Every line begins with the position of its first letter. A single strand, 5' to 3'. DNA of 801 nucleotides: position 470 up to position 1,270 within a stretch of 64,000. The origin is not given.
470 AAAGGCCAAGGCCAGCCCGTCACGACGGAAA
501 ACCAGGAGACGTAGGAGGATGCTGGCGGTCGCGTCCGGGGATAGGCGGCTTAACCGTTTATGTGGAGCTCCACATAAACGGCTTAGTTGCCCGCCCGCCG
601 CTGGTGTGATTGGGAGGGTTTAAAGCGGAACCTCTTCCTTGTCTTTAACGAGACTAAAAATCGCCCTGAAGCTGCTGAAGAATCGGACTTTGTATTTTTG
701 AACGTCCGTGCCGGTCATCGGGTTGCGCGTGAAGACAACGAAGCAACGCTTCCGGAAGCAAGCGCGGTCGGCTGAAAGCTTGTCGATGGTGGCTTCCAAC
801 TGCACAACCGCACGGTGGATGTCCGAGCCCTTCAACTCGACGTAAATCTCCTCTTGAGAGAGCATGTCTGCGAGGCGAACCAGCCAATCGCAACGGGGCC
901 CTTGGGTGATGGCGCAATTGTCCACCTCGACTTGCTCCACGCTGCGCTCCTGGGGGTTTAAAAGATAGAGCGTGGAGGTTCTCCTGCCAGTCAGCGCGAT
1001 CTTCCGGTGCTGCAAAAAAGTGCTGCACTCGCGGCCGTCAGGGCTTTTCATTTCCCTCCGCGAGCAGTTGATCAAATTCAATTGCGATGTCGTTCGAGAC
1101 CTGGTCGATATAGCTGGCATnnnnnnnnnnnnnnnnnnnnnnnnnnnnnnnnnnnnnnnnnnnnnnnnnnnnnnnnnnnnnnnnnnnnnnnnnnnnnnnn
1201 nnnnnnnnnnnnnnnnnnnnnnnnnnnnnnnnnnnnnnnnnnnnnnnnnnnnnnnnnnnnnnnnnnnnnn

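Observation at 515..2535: AT-richer two-gene cassette (ABC-type ATPase plus small PD-(D/E)xK-like protein) wedged antisense between suf Fe-S genes: candidate uncharacterised defence module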

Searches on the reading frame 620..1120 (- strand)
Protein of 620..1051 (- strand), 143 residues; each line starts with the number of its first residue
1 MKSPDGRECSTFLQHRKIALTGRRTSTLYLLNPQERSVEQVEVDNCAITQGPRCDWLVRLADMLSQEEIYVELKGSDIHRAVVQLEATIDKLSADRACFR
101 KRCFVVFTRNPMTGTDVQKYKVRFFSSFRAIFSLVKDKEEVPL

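Call 3: search_protein_families(library=pfam, proteins=[window:620-1051:-, window:620-1120:-], max_evalue=1)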
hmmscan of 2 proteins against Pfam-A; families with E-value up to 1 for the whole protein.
window:620-1051:- (143 aa): 0 families

window:620-1120:- (166 aa): 0 families

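Call 4: search_protein_families(library=padloc, proteins=[window:620-1051:-], max_evalue=1)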
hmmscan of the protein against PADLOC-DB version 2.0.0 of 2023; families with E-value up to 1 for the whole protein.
window:620-1051:- (143 aa): 1 family
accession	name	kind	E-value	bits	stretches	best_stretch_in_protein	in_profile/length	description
PDLC04563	PDC-M29B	-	1.8e-05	22.9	1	31-129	45-152/164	-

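Call 5: search_protein_families(library=ncbifam, proteins=[window:620-1051:-], max_evalue=1)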
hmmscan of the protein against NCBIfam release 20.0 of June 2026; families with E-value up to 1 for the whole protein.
window:620-1051:- (143 aa): 0 families

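Call 10: find_homologous_proteins(query=window:620-1051:-, max_evalue=0.001)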
Query window:620-1051:- (143 aa): 85 proteins with E <= 0.001 among 91 candidates.
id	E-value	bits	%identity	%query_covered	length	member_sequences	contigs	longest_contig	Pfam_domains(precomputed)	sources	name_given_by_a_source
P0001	7.5e-85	300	95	100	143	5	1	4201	-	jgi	jgi:hypothetical protein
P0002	2.4e-64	233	74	100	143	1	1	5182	-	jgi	jgi:hypothetical protein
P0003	3.3e-62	226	73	100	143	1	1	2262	-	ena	-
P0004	4.1e-62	226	73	100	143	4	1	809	-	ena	-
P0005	7.8e-62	225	76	100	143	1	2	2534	-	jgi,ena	jgi:hypothetical protein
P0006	2.3e-61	224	71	100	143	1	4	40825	-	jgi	-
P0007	3.1e-61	223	72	100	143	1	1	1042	-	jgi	-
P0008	6.2e-61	222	71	100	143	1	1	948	-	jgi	jgi:hypothetical protein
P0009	5.2e-60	219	72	100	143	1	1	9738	-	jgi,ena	jgi:hypothetical protein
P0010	6.1e-60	219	71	100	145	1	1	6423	-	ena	-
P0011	8.5e-60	219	72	94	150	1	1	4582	-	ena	-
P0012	1.5e-59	218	70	100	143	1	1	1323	-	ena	-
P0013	2.2e-59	217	69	100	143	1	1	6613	-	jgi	jgi:hypothetical protein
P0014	3.1e-59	217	72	100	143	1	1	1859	-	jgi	jgi:hypothetical protein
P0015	5.4e-59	216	69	100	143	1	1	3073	-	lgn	-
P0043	3.3e-52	194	62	100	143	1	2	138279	-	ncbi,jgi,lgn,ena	jgi:hypothetical protein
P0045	5.9e-52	193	62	100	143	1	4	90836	-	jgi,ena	jgi:hypothetical protein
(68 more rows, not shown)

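Call 12: find_related_loci(query=A1, collection=genome_contigs, flank=8000)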
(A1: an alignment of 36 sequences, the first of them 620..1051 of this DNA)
Query A1 (143 aa) in genome_contigs; peptide patterns used: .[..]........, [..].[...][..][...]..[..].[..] (x = any residue, [..] = any of these).
57 stretches matched a pattern; 12 encode a relative of the query (tblastn E <= 1e-3); 12 distinct loci.
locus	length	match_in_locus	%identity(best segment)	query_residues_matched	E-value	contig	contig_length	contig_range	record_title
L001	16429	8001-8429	73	1-143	6e-67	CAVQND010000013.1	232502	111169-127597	MAG: uncultured bacterium isolate MFD03726.bin.2.4 genome assembly, contig: contig_25421, whole genome shotgun sequence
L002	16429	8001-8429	72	1-143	5e-65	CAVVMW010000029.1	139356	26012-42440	MAG: uncultured bacterium isolate MFD03726.bin.2.170 genome assembly, contig: contig_48420, whole genome shotgun sequenc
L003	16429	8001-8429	67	1-143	6e-63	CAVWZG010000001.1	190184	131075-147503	MAG: uncultured Verrucomicrobiae bacterium isolate MFD09286.bin.1.251 genome assembly, contig: contig_37568, whole genom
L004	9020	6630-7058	58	1-143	1e-55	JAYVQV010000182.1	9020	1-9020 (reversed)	MAG: Limisphaerales bacterium isolate GL72_UP_metabinner_105_sub GL72_UP_metabinner_105_sub_181, whole genome shotgun se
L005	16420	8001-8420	49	4-143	9e-36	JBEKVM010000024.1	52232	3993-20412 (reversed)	MAG: Verrucomicrobiota bacterium isolate SPRUCE 604 SPRUCE_604_24, whole genome shotgun sequence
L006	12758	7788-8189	40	1-140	2e-29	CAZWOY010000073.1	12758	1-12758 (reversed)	MAG TPA_asm: uncultured bacterium isolate SRP141376_co4_90 genome assembly, contig: NODE_8284_length_12758_cov_5.437534,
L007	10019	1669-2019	47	15-130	1e-27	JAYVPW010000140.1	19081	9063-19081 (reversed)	MAG: Spartobacteria bacterium isolate GL72_UP_concoct_117 GL72_UP_concoct_117_139, whole genome shotgun sequence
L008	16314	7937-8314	38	4-124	3e-21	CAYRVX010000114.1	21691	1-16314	MAG TPA_asm: uncultured Planctomycetaceae bacterium isolate SRP068000_co1_610 genome assembly, contig: NODE_3168_length_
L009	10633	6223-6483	47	27-114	8e-19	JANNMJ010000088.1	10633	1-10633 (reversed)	MAG: Hymenobacteraceae bacterium isolate SOY_35_metabat.76 SOY_35_k141_329140, whole genome shotgun sequence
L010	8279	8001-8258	45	8-96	3e-17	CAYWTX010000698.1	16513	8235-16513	MAG TPA_asm: uncultured Planctomycetaceae bacterium isolate binchicken_co255_29 genome assembly, contig: k141_2662620, w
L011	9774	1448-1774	39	1-113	3e-16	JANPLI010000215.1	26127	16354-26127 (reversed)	MAG: Hymenobacteraceae bacterium isolate VAR_61_concoct_317_sub VAR_61_k141_613187, whole genome shotgun sequence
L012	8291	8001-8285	39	28-124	3e-14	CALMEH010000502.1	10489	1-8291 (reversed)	MAG TPA_asm: uncultured Acidobacteria bacterium isolate SRR2107211_bin.18_CONCOCT_v1.1_MAG genome assembly, contig: ERZ7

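Call 14: find_encoding_contigs(protein=P0001, flank=10000, max_places=4)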
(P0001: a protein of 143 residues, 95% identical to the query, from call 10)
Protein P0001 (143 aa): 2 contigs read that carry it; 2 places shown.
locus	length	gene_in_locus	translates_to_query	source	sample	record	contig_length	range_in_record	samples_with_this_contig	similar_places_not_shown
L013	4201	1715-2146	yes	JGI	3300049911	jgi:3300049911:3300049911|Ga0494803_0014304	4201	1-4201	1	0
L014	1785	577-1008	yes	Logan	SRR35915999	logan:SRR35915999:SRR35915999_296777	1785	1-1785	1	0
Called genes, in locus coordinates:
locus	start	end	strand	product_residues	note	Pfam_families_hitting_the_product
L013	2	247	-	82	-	?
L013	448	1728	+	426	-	PF13175:AAA_15, PF13304:AAA_21, PF13175:AAA_15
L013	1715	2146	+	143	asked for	-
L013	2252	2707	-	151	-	PF01592:NifU_N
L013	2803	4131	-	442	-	PF19295:SufBD_N, PF01458:SUFBD_core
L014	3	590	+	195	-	?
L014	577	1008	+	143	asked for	-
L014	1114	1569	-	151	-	PF01592:NifU_N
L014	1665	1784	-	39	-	?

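Call 15: find_encoding_contigs(protein=P0043, flank=10000, max_places=3)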
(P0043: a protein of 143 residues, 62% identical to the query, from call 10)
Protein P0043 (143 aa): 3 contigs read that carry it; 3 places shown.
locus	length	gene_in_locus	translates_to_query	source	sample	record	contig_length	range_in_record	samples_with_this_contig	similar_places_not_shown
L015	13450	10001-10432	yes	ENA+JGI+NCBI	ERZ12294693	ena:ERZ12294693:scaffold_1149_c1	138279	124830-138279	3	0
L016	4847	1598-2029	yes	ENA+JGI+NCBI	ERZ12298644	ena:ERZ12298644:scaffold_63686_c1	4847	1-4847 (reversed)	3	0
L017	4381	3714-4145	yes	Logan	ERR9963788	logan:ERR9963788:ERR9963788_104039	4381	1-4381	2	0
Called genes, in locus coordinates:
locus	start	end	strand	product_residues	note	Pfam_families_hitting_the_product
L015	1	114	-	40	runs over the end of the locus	-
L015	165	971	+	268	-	PF07963:N_methyl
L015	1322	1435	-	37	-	-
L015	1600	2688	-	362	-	-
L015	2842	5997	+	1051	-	PF07494:Reg_prop (weak), PF16819:DUF5074 (faint), PF07495:Y_Y_Y, PF07730:HisKA_3, PF13581:HATPase_c_2, PF02518:HATPase_c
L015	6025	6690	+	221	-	PF00072:Response_reg, PF00196:GerE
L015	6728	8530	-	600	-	PF01869:BcrAD_BadFG, PF13580:SIS_2 (weak), PF22198:GKRP_SIS_2 (weak), PF22645:GKRP_SIS_N, PF20741:GKRP-like_C (weak)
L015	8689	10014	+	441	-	PF13175:AAA_15, PF13304:AAA_21, PF13175:AAA_15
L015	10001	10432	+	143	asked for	-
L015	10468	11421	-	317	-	PF17848:Zn_ribbon_ACC, PF01039:Carboxyl_trans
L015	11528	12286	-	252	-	PF18912:DZR_2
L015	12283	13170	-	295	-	PF02517:Rce1-like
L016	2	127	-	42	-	?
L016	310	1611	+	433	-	PF13175:AAA_15, PF13304:AAA_21, PF13175:AAA_15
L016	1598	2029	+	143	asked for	-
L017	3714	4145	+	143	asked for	-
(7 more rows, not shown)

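Call 16: find_encoding_contigs(protein=P0045, flank=10000, max_places=3)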
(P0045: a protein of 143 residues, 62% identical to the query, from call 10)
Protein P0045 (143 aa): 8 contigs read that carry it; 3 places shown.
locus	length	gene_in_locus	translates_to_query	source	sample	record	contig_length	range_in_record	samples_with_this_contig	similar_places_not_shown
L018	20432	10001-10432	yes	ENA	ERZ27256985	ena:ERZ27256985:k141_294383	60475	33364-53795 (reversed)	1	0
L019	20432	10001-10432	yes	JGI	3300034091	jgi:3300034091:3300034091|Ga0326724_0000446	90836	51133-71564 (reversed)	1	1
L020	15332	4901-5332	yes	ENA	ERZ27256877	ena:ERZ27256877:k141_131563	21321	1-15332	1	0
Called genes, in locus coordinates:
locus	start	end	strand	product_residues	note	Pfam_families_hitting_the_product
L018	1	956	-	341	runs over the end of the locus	PF00902:TatC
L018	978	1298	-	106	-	PF02416:TatA_B_E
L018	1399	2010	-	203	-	PF00691:OmpA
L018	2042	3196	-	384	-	PF26550:Tricorn_2nd (faint), PF07676:PD40 (faint), PF26549:Tricorn_N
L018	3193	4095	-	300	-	PF13103:TonB_2, PF03544:TonB_C (faint)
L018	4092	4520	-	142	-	PF02472:ExbD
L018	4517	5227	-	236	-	PF01618:MotA_ExbB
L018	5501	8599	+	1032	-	PF07517:SecA_DEAD, PF00270:DEAD (weak), PF01043:SecA_PP_bind, PF21090:P-loop_SecA, PF07516:SecA_SW, PF02810:SEC-C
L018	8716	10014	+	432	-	PF13175:AAA_15, PF13304:AAA_21, PF13175:AAA_15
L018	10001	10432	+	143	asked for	-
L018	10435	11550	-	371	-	PF03572:Peptidase_S41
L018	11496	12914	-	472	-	PF02844:GARS_N, PF01071:GARS_A, PF02843:GARS_C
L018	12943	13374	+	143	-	PF01325:Fe_dep_repress, PF02742:Fe_dep_repr_C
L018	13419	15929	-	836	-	PF13432:TPR_16, PF13424:TPR_12, PF14559:TPR_19, PF13414:TPR_11, PF13432:TPR_16, PF14559:TPR_19, PF13414:TPR_11, PF13424:TPR_12, +30 more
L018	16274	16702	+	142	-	PF01850:PIN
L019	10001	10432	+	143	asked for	-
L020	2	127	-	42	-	?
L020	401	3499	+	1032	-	PF07517:SecA_DEAD, PF00270:DEAD (weak), PF01043:SecA_PP_bind, PF21090:P-loop_SecA, PF07516:SecA_SW, PF02810:SEC-C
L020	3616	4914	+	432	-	PF13175:AAA_15, PF13304:AAA_21, PF13175:AAA_15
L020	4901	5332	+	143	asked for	-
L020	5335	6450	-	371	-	PF03572:Peptidase_S41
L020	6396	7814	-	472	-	PF02844:GARS_N, PF01071:GARS_A, PF02843:GARS_C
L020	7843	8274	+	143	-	PF01325:Fe_dep_repress, PF02742:Fe_dep_repr_C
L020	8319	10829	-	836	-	PF13432:TPR_16, PF13424:TPR_12, PF14559:TPR_19, PF13414:TPR_11, PF13432:TPR_16, PF14559:TPR_19, PF13414:TPR_11, PF13424:TPR_12, +30 more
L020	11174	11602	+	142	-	PF01850:PIN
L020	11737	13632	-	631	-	PF13360:PQQ_2 (faint)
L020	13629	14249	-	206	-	-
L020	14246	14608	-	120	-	-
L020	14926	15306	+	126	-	-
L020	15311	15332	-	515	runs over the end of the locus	PF01170:UPF0020, PF05175:MTS, PF13649:Methyltransf_25 (weak), PF13847:Methyltransf_31 (weak)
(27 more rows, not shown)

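Call 18: search_solved_structures(query=A1, max_evalue=10, show_alignments=2)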
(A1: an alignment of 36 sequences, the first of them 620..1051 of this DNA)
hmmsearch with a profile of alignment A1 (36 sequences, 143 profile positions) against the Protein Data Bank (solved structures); distinct sequences matched with E-value up to 10: 2.
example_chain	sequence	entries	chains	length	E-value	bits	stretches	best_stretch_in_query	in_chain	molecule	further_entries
1hek_A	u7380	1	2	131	0.28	14.1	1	36-124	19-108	GAG POLYPROTEIN, CORE PROTEIN P15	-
5i2d_G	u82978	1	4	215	1.7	11.5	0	56-97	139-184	Transcriptional regulator, Crp family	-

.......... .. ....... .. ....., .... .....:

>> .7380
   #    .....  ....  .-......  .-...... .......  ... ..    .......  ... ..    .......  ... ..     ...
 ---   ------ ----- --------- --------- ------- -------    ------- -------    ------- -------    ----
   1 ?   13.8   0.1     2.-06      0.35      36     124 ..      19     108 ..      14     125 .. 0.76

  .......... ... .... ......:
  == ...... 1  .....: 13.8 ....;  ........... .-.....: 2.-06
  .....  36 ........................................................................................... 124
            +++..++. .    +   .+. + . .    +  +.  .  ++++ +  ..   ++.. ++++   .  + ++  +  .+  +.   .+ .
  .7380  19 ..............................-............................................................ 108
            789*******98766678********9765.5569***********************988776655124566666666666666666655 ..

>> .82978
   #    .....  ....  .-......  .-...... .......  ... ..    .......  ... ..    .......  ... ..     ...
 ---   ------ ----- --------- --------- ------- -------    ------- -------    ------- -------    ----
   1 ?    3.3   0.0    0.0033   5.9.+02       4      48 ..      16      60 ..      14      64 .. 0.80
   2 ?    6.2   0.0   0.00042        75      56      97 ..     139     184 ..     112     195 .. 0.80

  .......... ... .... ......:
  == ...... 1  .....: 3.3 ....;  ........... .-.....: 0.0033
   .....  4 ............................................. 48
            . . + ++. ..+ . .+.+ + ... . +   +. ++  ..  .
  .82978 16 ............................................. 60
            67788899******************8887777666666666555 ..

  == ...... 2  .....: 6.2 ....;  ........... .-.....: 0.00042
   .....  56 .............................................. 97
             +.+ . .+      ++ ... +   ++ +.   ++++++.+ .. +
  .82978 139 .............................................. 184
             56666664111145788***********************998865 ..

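Call 29: predict_structure(alignment_id=A1)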
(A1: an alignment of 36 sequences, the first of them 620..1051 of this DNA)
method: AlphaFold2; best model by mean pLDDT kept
length: 143 residues; sequences in the alignment: 36
mean_pLDDT: 90.5   pTM: 0.88
mean pLDDT of the five models: 90.5, 90.4, 90.0, 86.6, 86.6
residues with pLDDT >= 90: 100; 70-90: 38; 50-70: 5; < 50: 0
segments of 3 or more residues with pLDDT < 50: none
pLDDT, mean of each block of 10 residues (from residue 1): 87 95 84 95 90 94 89 86 95 82 91 89 95 95 94
secondary structure, 60 per line:
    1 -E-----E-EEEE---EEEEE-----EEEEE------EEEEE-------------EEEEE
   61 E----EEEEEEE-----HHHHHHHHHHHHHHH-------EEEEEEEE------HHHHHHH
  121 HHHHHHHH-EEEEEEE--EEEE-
elements in order: E10-13 E17-21 E27-31 E38-42 E56-61 E66-72 H78-92 E100-107 H114-128 E130-136 E139-142

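Call 31: search_protein_representatives(alignment_id=A1)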
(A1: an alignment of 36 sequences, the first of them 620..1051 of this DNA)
Query: 36 sequences, 143 profile positions. Proteins with E-value up to 0.001 (for the whole library): 2128; up to 1e-10: 916; up to 1e-30: 24. The best 150 are listed.
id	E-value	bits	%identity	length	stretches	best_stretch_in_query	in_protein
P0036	1.1e-65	236.0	-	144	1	1-143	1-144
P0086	1.1e-54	200.3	-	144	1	3-143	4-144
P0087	1.2e-45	170.9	-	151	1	4-143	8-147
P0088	8.1e-45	168.3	-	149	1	3-143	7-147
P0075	1.2e-41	158.0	-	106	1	39-143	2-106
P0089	1.3e-41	157.9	-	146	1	2-143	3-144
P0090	6.8e-41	155.6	-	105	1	1-95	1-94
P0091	7.9e-36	139.1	-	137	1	5-141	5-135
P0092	9.6e-36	138.8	-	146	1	12-142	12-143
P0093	1.3e-35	138.4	-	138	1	8-143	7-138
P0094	1.3e-34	135.2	-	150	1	7-141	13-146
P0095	5.8e-34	133.1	-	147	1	7-136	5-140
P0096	6.2e-34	133.0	-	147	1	8-137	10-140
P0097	6.7e-34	132.9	-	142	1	7-138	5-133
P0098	2.4e-33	131.1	-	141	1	8-139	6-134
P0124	2.4e-29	118.1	-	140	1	8-137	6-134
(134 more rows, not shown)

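Call 33: fold_search(model_id=the predicted structure, library=pdb)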
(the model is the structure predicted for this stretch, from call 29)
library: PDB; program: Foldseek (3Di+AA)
matches with E <= 10: 556; with E <= 0.001: 0
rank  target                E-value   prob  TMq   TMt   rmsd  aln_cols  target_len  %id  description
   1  9f9l_A                1.1e-02  0.85  0.32  0.25  10.6       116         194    9  Crystal structure of MUS81-EME1 bound by compound 16. (released 2024-07-03)
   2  9f9l_C                2.3e-02  0.84  0.32  0.26   7.8       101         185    9  Crystal structure of MUS81-EME1 bound by compound 16. (released 2024-07-03)
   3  4p0q_A                2.4e-02  0.47  0.31  0.19  12.9       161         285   10  Crystal structure of Human Mus81-Eme1 in complex with 5'-flap DNA (released 2014-05-28)
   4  9f9k_C                3.3e-02  0.80  0.32  0.27   7.9        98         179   11  Crystal structure of MUS81-EME1 bound by compound 15. (released 2024-07-03)
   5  2ziw_A                4.0e-02  0.63  0.30  0.18   8.3       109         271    9  Crystal structure of the Mus81-Eme1 complex (released 2008-04-29)
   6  4p0p_A                5.5e-02  0.69  0.31  0.18   8.2       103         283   11  Crystal structure of Human Mus81-Eme1 in complex with 5'-flap DNA, and Mg2+ (released 2014-05-28)
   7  7f6l_A                5.5e-02  0.47  0.32  0.19  10.1       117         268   10  Crystal structure of human MUS81-EME2 complex (released 2022-03-02)
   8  9f9m_C                6.3e-02  0.75  0.33  0.27   7.5        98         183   10  Crystal structure of MUS81-EME1 bound by compound 21. (released 2024-06-19)
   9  9f99_A                8.1e-02  0.41  0.29  0.24  10.7       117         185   11  Crystal structure of MUS81-EME1 bound by compound 10. (released 2024-06-19)
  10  9f99_E                9.2e-02  0.41  0.30  0.25  10.5       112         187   12  Crystal structure of MUS81-EME1 bound by compound 10. (released 2024-06-19)
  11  9f9k_A                9.2e-02  0.33  0.28  0.24  10.6       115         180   11  Crystal structure of MUS81-EME1 bound by compound 15. (released 2024-07-03)
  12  1fok_A                1.1e-01  0.90  0.43  0.13   4.3       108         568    6  STRUCTURE OF RESTRICTION ENDONUCLEASE FOKI BOUND TO DNA (released 1997-12-03)
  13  9f99_C                1.6e-01  0.38  0.31  0.26  10.3       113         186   12  Crystal structure of MUS81-EME1 bound by compound 10. (released 2024-06-19)
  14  8oqw_B                1.7e-01  0.38  0.31  0.19   6.2        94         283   12  Crystal structure of Tannerella forsythia MurNAc kinase MurK (released 2023-08-02)
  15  6qnz_B                1.8e-01  0.47  0.34  0.11   4.9       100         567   10  Crystal structure of the site-specific DNA nickase N.BspD6I E418A Mutant (released 2020-03-04)
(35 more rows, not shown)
